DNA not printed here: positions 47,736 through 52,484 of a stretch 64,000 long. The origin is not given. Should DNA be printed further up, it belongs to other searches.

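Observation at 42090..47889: Coiled-coil ABC-type ATPase plus giant SF1 helicase-nuclease pair, translationally coupled to the second methyltransferase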

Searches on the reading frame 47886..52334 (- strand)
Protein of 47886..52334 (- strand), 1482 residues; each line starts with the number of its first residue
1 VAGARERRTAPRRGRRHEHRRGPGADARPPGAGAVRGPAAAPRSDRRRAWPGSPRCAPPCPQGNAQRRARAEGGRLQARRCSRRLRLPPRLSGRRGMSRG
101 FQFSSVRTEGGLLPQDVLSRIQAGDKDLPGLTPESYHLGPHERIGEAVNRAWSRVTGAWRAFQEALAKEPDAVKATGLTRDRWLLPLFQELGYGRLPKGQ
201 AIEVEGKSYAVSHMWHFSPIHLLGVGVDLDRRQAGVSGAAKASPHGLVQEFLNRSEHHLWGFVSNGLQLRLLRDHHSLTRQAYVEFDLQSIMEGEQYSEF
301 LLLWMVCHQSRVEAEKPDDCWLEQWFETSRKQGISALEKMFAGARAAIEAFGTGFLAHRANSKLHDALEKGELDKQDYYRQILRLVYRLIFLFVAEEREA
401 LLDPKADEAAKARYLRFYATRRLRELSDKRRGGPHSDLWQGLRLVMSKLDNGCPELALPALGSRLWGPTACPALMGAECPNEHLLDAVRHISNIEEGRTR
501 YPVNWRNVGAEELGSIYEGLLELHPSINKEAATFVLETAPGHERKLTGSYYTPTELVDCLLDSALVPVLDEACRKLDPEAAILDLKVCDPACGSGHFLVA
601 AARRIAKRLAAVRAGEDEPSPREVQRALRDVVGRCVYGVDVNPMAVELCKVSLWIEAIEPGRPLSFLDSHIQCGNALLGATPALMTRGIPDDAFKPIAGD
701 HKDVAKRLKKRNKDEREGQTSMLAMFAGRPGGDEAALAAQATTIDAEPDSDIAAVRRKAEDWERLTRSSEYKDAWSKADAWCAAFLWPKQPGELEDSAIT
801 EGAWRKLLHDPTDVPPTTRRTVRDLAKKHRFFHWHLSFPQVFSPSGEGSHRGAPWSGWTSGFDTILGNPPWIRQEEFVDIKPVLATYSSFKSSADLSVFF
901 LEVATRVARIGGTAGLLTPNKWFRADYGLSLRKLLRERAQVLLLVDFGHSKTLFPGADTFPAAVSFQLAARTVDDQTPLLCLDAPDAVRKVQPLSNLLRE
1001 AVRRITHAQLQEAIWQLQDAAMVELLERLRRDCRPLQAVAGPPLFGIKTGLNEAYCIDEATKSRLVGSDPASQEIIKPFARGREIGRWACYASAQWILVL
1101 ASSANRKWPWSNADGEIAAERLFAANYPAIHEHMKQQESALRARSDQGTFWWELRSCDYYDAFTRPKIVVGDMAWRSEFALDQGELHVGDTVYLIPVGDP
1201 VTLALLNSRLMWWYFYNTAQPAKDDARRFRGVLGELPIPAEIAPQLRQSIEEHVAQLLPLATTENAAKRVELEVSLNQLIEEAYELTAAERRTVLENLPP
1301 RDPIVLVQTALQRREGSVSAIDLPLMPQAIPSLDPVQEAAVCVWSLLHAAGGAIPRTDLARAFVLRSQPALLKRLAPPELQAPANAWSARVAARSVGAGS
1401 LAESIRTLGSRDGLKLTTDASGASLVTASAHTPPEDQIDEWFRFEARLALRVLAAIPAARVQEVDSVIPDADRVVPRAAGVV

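Call 4: search_protein_families(library=pfam, proteins=[window:47886-52334:-], max_evalue=0.01)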
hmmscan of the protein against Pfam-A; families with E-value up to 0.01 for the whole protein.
window:47886-52334:- (1482 aa): 5 families
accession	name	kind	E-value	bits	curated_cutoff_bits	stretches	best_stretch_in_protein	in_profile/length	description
PF07669.17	Eco57I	-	4.7e-27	95.6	25.3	1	635-954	2-171/171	Eco57I restriction-modification methylase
PF02384.22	N6_Mtase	-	6.2e-12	45.9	20.4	1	535-659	13-103/311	N-6 DNA Methylase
PF12950.13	TaqI_C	-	4.3e-08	33.9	26.5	1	1158-1238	35-118/118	TaqI-like C-terminal specificity domain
PF20473.4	MmeI_Mtase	-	5.6e-07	29.4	27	1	581-656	17-85/259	MmeI, DNA-methyltransferase domain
PF01170.24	UPF0020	-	0.0096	16.1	22.3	0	586-651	31-94/197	RMKL-like, methyltransferase domain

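Call 5: search_protein_families(library=padloc, proteins=[window:47886-52334:-], max_evalue=0.001)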
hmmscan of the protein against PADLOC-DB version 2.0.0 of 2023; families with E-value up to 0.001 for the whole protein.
window:47886-52334:- (1482 aa): 59 families (the best 25 are shown)
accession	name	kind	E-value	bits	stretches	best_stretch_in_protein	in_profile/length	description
PDLC02643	DrmMI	-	1e-76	256.8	3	539-921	547-935/1347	DrmMI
PDLC03612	REase_MTase_IIG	-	2.1e-47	160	2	829-1294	785-1243/1247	Type IIG restriction enzyme-methyltransferase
PDLC02638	DrmMI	-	5.8e-47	158.4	2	538-882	545-892/935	DrmMI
PDLC03609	REase_MTase_IIG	-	3.7e-45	152.1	2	829-1222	540-911/1066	Type IIG restriction enzyme-methyltransferase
PDLC03596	REase_MTase_IIG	-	4e-44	149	2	860-1291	710-1139/1148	Type IIG restriction enzyme-methyltransferase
PDLC03601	REase_MTase_IIG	-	9.7e-40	134.2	2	859-1291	671-1102/1110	Type IIG restriction enzyme-methyltransferase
PDLC02644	DrmMI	-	9.6e-31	104.5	1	531-679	51-228/988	DrmMI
PDLC02645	DrmMI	-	1.1e-30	104.5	3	621-682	650-715/772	DrmMI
PDLC03604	REase_MTase_IIG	-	2.5e-29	100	2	861-1187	534-870/1011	Type IIG restriction enzyme-methyltransferase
PDLC03618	REase_MTase_IIG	-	9.3e-29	97.4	2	532-680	536-713/1429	Type IIG restriction enzyme-methyltransferase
PDLC03611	REase_MTase_IIG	-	2.3e-26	89.6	2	541-686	511-660/1532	Type IIG restriction enzyme-methyltransferase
PDLC03622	REase_MTase_IIG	-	2.6e-25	86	2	628-703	592-665/1524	Type IIG restriction enzyme-methyltransferase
PDLC02639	DrmMI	-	4.8e-24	82.7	1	544-682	247-389/803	DrmMI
PDLC03629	REase_MTase_IIG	-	3.9e-22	75.9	2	579-680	430-536/1182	Type IIG restriction enzyme-methyltransferase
PDLC02646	DrmMI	-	2.8e-21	73.4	1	606-681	25-99/792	DrmMI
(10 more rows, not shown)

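Call 6: search_protein_families(library=ncbifam, proteins=[window:47886-52334:-], max_evalue=0.01)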
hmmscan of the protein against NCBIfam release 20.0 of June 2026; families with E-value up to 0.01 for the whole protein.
window:47886-52334:- (1482 aa): 6 families
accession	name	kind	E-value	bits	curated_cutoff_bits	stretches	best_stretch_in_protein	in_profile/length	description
NF033451.1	BREX_2_MTaseX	equivalog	3.6e-19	68.1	400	1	550-659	198-292/1185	BREX-2 system adenine-specific DNA-methyltransferase PglX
NF033455.1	BREX_6_MTaseX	exception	3.4e-15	54.7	900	2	580-657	325-400/1319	BREX-6 system adenine-specific DNA-methyltransferase PglX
NF033452.1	BREX_1_MTaseX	exception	1.6e-12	46.2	500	2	575-659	304-381/1210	BREX-1 system adenine-specific DNA-methyltransferase PglX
TIGR02987.1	met_A_Alw26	exception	2.3e-06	26.6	353.5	0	545-605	1-53/523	Alw26I/Eco31I/Esp3I family type II restriction adenine-specific DNA-methyltransferase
NF047738.1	antiphage_MADS2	equivalog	3.8e-06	25.5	720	1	548-657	311-409/654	methylation-associated defense system DNA methyltransferase MAD2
NF033454.1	BREX_5_MTaseX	exception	4.2e-05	21.3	900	1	584-657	302-368/1404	BREX-5 system adenine-specific DNA-methyltransferase PglX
